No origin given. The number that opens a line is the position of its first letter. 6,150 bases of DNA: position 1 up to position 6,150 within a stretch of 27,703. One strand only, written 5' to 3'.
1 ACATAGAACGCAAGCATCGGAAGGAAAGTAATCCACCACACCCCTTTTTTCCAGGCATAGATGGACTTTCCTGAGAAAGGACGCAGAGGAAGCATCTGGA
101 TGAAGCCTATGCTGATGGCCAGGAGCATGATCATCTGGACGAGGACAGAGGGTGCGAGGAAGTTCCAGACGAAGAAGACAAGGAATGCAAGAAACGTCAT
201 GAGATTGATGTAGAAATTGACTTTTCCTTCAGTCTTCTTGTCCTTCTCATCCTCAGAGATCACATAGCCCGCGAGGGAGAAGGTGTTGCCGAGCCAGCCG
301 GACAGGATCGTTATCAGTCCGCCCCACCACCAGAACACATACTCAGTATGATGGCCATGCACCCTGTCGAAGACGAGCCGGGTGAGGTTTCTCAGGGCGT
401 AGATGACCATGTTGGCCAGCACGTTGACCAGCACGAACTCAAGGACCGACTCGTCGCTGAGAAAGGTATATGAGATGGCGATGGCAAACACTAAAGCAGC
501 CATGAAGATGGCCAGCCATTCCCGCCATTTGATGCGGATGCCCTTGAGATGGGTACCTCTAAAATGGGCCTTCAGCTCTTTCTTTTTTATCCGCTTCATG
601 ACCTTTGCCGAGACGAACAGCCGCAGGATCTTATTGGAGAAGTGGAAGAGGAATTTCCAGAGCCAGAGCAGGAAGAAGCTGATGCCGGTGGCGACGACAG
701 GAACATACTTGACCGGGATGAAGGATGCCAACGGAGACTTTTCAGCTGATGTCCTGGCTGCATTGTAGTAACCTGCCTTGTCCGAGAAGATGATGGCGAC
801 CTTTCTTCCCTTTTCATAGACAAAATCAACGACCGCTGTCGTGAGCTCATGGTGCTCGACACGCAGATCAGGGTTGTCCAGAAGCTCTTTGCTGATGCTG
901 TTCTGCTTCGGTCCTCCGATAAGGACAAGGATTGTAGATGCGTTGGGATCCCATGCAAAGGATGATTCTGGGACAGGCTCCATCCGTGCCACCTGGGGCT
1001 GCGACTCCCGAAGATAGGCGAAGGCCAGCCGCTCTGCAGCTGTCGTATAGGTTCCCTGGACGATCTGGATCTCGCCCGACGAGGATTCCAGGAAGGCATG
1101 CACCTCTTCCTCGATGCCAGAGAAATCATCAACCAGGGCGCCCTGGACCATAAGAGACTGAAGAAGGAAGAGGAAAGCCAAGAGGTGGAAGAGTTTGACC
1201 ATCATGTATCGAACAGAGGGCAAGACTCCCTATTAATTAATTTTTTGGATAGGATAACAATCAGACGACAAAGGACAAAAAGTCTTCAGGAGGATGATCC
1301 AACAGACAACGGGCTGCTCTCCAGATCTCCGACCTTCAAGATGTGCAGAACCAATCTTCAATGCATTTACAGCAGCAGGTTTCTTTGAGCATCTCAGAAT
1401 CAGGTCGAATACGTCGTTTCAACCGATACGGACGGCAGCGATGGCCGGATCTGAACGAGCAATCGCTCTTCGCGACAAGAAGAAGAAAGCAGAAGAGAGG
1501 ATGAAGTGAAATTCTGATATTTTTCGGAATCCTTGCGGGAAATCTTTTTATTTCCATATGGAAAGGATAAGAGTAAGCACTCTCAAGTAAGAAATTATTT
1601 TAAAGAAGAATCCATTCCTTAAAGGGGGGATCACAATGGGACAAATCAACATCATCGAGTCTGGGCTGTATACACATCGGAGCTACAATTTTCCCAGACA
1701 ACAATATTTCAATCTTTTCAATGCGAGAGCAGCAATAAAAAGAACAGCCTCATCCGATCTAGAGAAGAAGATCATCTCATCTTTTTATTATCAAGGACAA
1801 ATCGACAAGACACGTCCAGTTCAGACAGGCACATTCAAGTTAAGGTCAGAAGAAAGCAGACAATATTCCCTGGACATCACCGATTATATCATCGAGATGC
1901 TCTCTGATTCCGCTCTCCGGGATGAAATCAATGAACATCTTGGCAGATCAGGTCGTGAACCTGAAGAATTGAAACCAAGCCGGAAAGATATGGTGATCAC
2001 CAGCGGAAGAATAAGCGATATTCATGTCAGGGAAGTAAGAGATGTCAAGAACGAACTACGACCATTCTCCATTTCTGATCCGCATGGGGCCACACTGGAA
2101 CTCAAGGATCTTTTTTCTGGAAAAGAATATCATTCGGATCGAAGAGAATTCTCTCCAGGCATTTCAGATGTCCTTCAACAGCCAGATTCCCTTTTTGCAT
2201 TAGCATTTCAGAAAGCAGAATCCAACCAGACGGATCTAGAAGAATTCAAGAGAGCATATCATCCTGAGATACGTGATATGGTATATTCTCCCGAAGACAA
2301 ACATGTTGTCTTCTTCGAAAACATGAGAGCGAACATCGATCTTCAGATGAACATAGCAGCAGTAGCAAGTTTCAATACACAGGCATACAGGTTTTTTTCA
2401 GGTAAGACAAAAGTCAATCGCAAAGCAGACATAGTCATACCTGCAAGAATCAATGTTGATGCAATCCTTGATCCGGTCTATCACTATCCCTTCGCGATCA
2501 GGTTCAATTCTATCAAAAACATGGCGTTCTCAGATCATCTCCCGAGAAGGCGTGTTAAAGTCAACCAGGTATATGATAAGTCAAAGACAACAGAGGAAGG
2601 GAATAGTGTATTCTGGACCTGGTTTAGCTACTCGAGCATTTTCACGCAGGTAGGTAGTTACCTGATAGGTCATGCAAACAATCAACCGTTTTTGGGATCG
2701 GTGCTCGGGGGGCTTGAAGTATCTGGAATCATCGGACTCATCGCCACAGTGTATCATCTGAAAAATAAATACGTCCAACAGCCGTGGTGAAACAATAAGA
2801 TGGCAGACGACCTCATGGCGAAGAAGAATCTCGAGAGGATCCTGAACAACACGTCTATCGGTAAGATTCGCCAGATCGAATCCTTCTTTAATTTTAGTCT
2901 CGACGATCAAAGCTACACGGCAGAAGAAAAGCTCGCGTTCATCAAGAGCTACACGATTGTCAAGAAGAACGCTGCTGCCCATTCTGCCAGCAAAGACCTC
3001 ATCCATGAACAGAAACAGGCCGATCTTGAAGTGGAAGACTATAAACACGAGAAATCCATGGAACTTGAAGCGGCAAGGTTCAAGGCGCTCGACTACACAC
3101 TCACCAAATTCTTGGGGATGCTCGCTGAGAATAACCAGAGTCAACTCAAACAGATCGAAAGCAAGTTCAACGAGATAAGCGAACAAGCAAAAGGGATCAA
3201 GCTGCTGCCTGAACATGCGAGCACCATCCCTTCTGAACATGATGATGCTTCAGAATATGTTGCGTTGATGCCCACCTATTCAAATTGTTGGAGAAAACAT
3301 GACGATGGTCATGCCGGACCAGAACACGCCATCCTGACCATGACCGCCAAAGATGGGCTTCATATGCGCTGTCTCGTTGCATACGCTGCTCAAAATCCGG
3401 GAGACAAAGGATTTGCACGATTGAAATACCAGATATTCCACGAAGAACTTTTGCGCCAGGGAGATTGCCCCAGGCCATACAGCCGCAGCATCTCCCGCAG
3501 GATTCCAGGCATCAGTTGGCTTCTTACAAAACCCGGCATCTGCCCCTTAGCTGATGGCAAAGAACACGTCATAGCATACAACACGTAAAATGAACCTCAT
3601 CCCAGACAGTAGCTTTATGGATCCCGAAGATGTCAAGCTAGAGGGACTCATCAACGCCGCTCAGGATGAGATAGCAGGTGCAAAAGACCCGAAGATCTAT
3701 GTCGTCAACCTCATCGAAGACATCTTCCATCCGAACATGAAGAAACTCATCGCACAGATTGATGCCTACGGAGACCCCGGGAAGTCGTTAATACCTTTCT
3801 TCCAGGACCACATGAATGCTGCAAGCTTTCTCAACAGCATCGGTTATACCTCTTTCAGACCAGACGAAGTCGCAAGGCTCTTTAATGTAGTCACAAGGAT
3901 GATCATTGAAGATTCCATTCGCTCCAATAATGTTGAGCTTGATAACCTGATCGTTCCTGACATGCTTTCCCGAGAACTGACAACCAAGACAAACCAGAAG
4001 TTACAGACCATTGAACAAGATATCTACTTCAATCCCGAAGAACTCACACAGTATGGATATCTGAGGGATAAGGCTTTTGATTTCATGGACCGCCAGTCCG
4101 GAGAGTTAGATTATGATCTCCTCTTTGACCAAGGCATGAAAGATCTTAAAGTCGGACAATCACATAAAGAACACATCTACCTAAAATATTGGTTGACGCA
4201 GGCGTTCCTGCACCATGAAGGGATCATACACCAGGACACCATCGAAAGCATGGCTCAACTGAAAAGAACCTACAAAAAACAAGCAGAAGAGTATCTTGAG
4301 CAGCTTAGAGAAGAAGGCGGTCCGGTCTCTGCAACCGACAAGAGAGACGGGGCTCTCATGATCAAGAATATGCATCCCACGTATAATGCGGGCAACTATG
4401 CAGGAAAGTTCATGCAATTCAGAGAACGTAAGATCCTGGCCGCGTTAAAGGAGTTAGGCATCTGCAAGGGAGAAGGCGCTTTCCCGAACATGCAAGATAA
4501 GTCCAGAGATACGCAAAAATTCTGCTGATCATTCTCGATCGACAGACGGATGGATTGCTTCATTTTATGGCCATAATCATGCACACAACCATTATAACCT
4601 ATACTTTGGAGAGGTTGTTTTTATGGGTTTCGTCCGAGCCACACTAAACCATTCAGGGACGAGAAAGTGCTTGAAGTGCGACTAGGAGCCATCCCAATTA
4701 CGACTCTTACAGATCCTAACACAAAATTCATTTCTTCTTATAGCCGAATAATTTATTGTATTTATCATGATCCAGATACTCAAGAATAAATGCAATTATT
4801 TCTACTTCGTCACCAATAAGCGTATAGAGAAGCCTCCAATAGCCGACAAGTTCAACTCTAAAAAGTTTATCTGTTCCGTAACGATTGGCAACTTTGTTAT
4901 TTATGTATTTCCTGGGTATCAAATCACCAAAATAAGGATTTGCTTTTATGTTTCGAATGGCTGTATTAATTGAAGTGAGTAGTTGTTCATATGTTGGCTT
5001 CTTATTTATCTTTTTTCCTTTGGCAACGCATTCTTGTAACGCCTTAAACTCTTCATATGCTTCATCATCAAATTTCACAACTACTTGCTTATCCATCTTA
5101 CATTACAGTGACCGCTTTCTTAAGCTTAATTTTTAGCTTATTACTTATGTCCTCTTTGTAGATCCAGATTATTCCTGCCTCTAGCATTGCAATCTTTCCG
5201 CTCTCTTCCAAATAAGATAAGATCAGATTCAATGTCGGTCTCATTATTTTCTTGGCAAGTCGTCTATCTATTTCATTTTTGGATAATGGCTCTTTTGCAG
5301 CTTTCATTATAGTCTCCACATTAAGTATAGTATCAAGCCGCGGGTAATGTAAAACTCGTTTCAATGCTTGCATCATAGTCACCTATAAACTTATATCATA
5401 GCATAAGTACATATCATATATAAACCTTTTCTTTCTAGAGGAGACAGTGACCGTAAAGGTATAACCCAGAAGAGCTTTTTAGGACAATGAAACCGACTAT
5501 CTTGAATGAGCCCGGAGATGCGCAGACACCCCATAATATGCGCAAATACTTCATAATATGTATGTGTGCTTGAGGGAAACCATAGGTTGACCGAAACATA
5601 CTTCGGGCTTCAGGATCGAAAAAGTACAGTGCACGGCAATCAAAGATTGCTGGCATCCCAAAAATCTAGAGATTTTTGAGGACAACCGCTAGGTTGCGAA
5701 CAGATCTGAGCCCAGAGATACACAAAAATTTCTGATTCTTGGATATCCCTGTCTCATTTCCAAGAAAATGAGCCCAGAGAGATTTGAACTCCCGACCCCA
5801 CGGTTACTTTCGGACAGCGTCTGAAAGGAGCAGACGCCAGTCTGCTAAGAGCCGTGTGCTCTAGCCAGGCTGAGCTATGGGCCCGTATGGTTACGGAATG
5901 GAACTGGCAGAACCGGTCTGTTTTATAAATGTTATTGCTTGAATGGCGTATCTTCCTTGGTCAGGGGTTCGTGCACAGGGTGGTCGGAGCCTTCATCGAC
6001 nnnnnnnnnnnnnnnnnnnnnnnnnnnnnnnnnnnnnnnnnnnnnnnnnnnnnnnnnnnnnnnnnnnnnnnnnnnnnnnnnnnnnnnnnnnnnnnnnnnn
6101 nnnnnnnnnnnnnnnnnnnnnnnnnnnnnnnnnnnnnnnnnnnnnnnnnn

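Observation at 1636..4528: Three-gene operon of unrecognisable proteins, candidate novel defence or abortive-infection system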

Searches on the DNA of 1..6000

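Call 57: search_rna_families(source=window, start=1, end=6000, threshold=evalue, max_evalue=1, show_alignments=2)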
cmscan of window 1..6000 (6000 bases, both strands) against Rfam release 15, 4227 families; matches with E-value up to 1: 1.
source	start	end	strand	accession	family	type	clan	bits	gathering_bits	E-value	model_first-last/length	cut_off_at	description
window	5769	5884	-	RF00005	tRNA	Gene; tRNA;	CL00001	49.1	29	1.6e-08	1-71/71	no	tRNA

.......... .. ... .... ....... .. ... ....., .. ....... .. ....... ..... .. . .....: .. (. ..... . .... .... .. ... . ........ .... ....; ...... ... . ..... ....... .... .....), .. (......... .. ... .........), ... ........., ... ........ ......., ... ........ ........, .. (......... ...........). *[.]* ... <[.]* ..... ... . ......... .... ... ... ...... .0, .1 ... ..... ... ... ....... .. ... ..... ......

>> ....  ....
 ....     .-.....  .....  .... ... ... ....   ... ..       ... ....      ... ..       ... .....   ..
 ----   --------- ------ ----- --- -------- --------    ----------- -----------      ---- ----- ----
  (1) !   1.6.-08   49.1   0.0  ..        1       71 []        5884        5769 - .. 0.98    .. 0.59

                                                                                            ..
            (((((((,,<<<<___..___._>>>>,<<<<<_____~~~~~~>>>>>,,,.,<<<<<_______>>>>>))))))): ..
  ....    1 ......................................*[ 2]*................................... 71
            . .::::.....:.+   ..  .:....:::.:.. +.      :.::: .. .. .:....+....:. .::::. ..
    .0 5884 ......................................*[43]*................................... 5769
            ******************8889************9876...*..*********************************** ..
